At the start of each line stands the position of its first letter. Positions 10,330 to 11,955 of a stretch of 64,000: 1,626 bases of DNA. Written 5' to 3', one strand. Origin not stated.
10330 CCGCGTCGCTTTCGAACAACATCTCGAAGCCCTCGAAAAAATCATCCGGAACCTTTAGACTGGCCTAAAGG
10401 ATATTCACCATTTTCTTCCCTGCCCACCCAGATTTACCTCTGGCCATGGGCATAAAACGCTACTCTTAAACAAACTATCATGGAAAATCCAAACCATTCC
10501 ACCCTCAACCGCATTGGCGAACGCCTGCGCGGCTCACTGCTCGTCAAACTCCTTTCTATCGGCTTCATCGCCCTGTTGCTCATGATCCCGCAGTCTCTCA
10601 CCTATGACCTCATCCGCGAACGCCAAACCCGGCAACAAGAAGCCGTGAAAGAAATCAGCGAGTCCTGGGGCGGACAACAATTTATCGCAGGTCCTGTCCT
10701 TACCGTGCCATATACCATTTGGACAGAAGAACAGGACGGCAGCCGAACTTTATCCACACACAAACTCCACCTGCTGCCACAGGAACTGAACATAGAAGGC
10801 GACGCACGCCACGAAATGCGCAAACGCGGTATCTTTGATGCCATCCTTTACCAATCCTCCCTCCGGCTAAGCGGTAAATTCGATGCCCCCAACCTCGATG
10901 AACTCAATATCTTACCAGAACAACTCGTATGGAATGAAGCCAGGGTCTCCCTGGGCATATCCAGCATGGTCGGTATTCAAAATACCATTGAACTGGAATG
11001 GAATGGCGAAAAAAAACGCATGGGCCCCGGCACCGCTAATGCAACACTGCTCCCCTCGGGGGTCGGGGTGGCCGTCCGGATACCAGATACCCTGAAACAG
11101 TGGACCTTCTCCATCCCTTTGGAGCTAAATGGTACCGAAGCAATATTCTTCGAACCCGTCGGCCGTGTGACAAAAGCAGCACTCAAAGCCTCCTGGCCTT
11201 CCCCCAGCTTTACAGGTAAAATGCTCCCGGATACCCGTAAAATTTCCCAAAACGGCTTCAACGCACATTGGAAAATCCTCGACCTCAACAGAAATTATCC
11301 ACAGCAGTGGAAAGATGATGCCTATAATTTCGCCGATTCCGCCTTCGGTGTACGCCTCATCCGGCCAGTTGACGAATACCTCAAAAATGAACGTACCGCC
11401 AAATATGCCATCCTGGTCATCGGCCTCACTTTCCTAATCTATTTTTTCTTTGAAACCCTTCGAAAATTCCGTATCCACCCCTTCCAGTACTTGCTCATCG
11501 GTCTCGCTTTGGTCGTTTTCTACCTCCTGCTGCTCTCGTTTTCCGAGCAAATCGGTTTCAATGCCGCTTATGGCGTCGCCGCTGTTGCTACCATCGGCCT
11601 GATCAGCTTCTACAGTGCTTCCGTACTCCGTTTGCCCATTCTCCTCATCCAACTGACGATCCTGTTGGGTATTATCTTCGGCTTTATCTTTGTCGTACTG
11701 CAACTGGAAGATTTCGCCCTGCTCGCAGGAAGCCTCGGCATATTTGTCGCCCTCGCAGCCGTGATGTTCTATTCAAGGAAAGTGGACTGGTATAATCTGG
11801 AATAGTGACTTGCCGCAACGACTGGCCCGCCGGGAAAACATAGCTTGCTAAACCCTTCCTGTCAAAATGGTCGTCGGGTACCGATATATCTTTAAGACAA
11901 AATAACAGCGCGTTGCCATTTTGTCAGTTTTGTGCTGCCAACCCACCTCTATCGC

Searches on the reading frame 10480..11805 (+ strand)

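Call 54: search_protein_families(library=pfam, proteins=[window:10480-11805:+], max_evalue=0.00001)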
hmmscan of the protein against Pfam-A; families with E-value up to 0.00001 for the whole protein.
window:10480-11805:+ (441 aa): 1 family
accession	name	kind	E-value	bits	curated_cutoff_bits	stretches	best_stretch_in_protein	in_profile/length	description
PF06123.17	CreD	-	1.9e-151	505.2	23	1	20-438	2-428/428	Inner membrane protein CreD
